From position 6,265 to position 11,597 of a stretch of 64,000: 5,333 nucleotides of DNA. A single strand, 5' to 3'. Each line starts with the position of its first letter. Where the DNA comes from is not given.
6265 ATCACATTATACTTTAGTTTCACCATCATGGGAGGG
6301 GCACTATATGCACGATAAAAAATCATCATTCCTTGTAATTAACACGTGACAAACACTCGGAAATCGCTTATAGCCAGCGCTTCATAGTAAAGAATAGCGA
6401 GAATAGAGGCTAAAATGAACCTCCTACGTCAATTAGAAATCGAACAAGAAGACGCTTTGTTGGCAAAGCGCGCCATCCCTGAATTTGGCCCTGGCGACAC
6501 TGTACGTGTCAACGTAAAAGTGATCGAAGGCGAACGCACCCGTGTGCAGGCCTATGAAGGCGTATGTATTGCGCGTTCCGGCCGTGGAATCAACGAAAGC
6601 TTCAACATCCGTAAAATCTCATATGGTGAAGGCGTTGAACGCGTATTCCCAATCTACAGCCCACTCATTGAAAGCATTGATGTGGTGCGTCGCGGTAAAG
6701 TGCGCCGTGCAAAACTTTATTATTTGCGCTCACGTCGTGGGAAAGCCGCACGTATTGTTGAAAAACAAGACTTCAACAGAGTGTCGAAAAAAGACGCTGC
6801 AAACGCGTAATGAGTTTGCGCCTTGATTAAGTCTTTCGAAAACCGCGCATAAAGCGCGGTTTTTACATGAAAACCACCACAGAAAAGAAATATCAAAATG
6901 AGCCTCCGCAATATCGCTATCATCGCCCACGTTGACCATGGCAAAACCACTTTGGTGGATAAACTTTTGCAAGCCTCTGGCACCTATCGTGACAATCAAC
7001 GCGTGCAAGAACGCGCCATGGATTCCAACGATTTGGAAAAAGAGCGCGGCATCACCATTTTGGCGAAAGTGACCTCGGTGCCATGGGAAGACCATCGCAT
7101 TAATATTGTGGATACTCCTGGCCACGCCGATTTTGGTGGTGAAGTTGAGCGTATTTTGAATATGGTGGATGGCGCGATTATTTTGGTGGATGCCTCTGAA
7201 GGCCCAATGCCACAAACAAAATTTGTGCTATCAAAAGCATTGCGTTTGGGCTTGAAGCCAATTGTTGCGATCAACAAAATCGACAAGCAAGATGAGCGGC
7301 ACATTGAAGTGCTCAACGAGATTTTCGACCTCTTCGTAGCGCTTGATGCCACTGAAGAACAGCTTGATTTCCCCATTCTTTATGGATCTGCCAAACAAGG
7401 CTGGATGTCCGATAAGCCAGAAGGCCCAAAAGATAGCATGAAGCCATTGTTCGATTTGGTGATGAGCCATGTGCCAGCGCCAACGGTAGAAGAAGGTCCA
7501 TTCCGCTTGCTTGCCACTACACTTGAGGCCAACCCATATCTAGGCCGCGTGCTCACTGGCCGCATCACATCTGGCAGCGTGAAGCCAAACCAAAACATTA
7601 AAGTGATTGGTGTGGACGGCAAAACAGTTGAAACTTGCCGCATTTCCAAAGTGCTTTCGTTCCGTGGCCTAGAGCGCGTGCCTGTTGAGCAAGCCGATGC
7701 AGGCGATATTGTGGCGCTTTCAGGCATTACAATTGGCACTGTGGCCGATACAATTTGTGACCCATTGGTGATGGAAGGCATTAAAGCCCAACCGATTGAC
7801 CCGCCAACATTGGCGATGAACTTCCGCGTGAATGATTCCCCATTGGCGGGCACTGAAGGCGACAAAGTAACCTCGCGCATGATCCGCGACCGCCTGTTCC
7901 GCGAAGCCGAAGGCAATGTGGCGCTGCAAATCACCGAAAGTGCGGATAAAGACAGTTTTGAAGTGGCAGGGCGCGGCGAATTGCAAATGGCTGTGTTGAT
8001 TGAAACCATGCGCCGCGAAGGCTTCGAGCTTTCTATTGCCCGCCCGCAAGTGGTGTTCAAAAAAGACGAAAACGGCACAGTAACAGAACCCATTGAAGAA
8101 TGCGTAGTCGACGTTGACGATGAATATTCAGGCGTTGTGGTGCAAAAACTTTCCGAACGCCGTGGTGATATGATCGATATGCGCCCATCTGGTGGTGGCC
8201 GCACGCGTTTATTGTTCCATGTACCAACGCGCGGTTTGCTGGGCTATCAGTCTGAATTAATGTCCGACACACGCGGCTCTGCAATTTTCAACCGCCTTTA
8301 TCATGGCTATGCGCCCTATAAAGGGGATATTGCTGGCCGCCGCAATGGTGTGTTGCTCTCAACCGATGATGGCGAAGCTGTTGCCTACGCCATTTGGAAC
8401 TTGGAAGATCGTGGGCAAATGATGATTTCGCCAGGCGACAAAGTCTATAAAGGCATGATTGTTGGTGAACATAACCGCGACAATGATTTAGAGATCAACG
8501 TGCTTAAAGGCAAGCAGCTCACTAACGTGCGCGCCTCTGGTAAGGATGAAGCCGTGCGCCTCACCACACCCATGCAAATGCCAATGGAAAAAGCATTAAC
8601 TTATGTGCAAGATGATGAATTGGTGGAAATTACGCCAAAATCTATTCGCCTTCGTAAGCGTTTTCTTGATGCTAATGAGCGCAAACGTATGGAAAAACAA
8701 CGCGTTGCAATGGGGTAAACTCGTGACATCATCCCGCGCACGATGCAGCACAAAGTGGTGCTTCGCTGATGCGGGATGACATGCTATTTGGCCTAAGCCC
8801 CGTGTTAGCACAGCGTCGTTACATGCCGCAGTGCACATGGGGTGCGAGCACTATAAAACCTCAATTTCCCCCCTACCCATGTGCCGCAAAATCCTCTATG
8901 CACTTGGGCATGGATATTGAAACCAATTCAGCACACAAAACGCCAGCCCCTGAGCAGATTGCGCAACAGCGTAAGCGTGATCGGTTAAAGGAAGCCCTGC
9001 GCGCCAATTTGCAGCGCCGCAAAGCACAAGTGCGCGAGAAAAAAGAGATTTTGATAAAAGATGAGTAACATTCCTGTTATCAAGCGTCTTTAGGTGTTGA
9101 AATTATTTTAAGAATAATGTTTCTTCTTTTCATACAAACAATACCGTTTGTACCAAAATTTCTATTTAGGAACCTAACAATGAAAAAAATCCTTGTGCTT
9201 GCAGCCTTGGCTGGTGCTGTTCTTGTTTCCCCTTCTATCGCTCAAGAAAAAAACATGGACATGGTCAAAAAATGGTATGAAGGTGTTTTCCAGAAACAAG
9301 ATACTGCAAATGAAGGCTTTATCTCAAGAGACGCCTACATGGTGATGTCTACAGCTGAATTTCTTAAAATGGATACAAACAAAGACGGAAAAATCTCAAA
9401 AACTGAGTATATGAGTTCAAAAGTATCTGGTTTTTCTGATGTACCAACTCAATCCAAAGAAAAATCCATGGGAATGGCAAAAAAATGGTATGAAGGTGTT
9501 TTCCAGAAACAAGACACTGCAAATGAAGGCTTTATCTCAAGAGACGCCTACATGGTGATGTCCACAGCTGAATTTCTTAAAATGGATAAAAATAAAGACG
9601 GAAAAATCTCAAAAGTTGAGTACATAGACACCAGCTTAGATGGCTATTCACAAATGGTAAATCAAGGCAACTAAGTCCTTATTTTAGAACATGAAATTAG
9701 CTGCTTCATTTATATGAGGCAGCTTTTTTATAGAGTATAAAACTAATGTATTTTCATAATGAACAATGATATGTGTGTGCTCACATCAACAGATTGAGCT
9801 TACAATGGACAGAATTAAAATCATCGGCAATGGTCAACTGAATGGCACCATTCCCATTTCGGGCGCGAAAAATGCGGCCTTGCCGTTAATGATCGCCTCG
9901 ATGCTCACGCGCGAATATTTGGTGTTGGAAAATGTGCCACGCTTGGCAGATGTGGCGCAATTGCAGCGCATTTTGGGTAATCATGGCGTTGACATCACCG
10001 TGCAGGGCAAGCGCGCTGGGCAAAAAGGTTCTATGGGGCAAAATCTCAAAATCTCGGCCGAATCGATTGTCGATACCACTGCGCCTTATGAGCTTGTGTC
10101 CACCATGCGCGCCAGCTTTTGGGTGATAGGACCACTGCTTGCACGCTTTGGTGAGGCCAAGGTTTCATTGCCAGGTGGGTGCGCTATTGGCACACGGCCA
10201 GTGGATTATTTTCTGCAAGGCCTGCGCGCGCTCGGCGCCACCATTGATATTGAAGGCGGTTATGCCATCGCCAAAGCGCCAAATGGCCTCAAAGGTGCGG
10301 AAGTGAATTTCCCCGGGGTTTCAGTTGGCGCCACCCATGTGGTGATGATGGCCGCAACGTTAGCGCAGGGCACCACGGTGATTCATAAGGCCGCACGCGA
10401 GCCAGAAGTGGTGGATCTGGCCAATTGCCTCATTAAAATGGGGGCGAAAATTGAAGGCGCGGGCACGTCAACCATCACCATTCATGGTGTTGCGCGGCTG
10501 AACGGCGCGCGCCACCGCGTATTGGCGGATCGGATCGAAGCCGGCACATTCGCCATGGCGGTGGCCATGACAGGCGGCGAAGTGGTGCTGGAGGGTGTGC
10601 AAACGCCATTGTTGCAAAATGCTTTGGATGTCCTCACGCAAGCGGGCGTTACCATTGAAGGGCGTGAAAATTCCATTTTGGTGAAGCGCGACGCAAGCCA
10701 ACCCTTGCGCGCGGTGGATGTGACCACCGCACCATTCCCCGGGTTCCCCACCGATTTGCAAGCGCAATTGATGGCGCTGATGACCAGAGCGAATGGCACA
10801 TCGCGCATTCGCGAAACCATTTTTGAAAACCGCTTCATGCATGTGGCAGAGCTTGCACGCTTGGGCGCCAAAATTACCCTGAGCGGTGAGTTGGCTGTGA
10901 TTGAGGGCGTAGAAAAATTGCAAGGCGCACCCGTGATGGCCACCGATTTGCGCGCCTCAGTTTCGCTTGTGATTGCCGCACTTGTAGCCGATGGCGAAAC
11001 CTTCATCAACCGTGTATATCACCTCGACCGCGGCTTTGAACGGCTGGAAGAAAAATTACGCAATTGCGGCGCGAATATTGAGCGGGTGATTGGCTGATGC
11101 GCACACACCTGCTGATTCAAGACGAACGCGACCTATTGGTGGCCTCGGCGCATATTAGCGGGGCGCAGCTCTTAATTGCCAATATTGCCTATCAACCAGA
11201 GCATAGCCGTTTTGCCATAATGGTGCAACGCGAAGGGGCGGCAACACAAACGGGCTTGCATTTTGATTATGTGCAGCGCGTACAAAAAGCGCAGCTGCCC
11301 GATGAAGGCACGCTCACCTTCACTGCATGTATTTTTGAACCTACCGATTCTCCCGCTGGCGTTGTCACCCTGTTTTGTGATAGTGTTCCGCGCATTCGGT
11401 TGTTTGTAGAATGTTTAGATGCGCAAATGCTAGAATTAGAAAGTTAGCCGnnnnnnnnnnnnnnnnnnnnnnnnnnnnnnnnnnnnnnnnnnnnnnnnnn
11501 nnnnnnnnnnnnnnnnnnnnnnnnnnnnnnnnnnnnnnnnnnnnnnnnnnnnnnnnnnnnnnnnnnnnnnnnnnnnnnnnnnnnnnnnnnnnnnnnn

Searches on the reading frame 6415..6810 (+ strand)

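Call 23: search_protein_families(library=pfam, proteins=[window:6415-6810:+], max_evalue=0.01)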
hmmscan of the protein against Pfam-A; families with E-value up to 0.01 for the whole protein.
window:6415-6810:+ (131 aa): 1 family
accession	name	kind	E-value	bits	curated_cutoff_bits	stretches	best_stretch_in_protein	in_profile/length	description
PF01245.26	Ribosomal_L19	-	2.8e-47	159.7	22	1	14-117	11-111/111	Ribosomal protein L19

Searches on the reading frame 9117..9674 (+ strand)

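Call 23: search_protein_families(library=pfam, proteins=[window:9117-9674:+], max_evalue=0.01)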
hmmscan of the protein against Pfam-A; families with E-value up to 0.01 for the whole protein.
window:9117-9674:+ (185 aa): 7 families
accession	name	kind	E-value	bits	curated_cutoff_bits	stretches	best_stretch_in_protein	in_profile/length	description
PF13202.12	EF-hand_5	-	2.7e-11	42.8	25.9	2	82-99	5-22/25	EF hand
PF13499.12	EF-hand_7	-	5.8e-10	39.8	30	1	82-143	8-60/67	EF-hand domain pair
PF00036.39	EF-hand_1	-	1.6e-08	33.9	25.4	2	82-99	6-23/29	EF hand domain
PF13405.12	EF-hand_6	-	1e-07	31.5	25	0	82-97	6-21/30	EF-hand domain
PF13833.12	EF-hand_8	-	0.00014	21.9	28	0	86-99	35-48/54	EF-hand domain pair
PF00404.24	Dockerin_1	-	0.0067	17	22.9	0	83-99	34-50/57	Dockerin type I domain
PF10591.15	SPARC_Ca_bdg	-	0.0089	16.8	22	0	80-100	91-112/113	Secreted protein acidic and rich in cysteine Ca binding region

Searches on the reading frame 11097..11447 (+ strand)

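Call 7: search_protein_families(library=pfam, proteins=[window:11097-11447:+], max_evalue=1)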
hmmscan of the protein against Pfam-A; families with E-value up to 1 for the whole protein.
window:11097-11447:+ (116 aa): 1 family
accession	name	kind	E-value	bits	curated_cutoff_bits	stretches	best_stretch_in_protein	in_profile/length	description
PF11164.13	DUF2948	-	3.3e-14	53.4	25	1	5-113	3-126/139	Protein of unknown function (DUF2948)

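Call 8: search_protein_families(library=ncbifam, proteins=[window:11097-11447:+], max_evalue=1)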
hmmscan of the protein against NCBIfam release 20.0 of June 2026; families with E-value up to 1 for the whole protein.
window:11097-11447:+ (116 aa): 0 families
